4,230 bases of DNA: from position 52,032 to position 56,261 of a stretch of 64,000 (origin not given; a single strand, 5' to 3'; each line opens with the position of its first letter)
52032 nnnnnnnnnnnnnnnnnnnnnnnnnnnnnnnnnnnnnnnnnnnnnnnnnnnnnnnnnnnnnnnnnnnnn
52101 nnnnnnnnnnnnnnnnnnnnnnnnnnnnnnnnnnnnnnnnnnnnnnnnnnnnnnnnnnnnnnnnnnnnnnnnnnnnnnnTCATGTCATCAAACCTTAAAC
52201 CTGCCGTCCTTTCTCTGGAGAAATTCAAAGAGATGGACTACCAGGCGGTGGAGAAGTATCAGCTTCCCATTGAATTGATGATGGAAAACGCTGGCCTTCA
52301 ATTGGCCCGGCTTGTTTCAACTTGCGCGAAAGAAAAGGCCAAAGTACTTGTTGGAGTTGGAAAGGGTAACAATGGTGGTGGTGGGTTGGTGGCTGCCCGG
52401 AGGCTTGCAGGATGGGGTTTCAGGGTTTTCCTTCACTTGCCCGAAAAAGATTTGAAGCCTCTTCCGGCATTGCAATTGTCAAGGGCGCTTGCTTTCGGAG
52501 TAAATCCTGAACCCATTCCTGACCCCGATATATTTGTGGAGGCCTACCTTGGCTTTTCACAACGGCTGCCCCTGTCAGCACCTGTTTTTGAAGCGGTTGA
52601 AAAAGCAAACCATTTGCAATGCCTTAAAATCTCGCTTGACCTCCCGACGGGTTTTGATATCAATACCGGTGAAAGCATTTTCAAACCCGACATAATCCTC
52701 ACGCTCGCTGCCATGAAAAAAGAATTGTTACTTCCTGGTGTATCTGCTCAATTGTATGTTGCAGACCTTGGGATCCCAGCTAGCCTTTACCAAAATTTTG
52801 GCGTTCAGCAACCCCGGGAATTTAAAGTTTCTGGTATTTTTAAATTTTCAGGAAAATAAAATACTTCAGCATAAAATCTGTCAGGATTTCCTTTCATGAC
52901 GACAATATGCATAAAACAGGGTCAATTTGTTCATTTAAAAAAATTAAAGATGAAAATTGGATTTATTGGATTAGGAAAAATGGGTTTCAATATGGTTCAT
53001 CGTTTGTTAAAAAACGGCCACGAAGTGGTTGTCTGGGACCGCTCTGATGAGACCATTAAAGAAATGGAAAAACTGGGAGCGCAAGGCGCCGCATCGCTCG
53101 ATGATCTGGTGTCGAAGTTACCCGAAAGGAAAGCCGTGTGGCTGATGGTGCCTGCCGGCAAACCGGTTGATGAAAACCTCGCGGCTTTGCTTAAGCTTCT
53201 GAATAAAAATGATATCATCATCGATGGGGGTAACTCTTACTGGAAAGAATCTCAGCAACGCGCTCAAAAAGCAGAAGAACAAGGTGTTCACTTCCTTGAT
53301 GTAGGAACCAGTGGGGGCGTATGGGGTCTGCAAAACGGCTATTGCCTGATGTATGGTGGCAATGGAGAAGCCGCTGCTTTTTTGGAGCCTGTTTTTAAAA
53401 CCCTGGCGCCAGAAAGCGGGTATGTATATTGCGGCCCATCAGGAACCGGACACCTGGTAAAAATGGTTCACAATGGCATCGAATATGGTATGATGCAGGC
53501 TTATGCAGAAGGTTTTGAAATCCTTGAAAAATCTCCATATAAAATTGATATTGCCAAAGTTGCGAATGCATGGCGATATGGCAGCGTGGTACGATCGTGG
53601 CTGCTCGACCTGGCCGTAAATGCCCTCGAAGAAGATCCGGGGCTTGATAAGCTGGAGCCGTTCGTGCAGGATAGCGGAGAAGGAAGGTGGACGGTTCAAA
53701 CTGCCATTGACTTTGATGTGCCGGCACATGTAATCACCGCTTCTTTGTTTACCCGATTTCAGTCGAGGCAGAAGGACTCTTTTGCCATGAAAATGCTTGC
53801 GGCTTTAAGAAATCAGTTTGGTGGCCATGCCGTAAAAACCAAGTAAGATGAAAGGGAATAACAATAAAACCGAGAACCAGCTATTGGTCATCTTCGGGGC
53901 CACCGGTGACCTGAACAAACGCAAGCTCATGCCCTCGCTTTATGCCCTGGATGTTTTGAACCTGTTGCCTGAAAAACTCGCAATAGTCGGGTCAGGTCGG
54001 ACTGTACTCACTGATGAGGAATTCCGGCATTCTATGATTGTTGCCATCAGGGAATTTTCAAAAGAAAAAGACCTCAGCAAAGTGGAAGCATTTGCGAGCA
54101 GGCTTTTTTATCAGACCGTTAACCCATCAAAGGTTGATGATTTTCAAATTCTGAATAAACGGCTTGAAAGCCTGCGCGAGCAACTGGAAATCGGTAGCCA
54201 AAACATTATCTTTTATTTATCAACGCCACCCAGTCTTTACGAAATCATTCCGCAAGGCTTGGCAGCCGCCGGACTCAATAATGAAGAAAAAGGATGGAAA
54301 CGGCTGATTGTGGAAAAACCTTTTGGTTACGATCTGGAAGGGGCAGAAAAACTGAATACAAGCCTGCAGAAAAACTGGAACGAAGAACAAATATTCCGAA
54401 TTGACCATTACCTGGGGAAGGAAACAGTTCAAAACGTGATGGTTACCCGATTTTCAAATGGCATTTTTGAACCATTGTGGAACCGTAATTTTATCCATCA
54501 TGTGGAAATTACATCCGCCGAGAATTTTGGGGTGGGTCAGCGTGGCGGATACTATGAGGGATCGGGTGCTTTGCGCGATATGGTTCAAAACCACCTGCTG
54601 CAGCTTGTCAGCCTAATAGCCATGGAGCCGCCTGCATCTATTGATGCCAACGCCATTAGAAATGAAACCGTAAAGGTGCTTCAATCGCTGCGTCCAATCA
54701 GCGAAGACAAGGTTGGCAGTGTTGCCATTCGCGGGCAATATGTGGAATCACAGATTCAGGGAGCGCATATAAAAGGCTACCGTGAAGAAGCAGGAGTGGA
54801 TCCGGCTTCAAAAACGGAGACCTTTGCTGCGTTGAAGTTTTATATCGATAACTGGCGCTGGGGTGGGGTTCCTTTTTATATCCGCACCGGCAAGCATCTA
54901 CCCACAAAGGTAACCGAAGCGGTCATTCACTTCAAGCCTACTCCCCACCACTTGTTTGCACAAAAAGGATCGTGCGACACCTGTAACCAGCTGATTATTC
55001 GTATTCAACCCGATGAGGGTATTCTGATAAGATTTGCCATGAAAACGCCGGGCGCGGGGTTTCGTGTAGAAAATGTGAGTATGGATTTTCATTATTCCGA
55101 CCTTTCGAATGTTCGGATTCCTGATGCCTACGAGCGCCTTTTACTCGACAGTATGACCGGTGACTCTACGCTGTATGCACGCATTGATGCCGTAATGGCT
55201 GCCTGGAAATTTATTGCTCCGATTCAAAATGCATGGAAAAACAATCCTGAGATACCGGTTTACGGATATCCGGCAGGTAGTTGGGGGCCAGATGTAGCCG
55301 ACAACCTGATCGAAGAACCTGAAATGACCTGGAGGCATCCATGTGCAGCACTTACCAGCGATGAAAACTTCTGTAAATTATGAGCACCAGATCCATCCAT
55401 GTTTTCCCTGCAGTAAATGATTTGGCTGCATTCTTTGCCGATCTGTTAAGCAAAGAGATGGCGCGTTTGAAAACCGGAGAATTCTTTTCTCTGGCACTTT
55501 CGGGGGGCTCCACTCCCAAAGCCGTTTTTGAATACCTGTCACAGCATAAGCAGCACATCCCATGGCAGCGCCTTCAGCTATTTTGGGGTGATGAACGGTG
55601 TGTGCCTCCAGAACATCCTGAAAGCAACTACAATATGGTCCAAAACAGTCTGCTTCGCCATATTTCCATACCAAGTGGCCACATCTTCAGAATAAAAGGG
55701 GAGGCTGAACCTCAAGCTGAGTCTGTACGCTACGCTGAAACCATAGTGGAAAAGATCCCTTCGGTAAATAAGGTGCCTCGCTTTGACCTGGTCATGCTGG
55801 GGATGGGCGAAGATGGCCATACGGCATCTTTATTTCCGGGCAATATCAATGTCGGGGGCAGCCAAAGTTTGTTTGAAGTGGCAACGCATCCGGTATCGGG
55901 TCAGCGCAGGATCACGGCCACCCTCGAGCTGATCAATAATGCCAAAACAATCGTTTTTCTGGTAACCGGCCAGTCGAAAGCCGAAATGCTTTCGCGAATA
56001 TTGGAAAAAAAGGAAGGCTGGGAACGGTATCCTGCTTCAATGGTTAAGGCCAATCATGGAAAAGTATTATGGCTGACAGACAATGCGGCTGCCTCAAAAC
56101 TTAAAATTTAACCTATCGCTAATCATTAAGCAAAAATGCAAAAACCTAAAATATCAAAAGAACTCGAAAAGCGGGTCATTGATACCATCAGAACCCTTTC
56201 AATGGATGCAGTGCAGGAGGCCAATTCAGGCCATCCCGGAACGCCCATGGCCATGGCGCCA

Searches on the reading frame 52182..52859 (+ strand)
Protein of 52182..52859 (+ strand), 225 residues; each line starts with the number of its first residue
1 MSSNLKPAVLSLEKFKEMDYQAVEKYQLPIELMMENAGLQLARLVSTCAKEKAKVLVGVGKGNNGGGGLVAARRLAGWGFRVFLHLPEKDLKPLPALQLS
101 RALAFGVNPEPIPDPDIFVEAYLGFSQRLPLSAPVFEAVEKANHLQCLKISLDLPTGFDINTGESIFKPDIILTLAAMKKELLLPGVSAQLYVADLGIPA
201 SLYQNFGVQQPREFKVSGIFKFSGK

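Call 54: search_protein_families(library=pfam, proteins=[window:52182-52859:+], max_evalue=0.00001)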
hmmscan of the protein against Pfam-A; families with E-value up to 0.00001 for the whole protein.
window:52182-52859:+ (225 aa): 1 family
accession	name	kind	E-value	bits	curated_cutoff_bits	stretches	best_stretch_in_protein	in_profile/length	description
PF03853.21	YjeF_N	-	1.1e-27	97.5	24.9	1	33-180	4-168/169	YjeF-related protein N-terminus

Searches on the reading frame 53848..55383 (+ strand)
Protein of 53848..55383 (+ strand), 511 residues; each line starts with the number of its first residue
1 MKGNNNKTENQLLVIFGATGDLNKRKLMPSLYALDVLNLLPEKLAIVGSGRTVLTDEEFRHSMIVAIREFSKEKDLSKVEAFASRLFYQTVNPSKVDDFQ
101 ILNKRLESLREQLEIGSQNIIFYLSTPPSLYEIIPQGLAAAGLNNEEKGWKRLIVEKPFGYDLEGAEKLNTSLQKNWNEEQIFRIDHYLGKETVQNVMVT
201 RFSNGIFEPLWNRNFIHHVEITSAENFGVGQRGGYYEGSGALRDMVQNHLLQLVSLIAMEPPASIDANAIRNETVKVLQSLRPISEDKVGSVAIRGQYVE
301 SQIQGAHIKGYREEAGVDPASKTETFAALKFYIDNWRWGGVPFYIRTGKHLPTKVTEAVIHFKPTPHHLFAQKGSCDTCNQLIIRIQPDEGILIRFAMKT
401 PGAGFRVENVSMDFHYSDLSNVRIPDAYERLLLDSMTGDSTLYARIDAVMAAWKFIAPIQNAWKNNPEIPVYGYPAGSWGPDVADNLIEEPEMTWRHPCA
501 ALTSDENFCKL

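Call 54: search_protein_families(library=pfam, proteins=[window:53848-55383:+], max_evalue=0.00001)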
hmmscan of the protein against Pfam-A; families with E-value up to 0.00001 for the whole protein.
window:53848-55383:+ (511 aa): 2 families
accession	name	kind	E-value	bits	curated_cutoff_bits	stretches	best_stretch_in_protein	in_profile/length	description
PF02781.21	G6PD_C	-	3.4e-122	407.6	27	1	198-496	1-296/296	Glucose-6-phosphate dehydrogenase, C-terminal domain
PF00479.28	G6PD_N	-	4.2e-60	203.9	22.1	1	14-196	1-183/183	Glucose-6-phosphate dehydrogenase, NAD binding domain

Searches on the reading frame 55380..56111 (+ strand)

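Call 54: search_protein_families(library=pfam, proteins=[window:55380-56111:+], max_evalue=0.00001)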
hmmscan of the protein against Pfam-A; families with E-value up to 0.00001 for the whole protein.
window:55380-56111:+ (243 aa): 1 family
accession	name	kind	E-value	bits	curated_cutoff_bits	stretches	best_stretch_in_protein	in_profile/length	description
PF01182.26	Glucosamine_iso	-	1.6e-69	234.7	27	1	14-231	5-225/225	Glucosamine-6-phosphate isomerases/6-phosphogluconolactonase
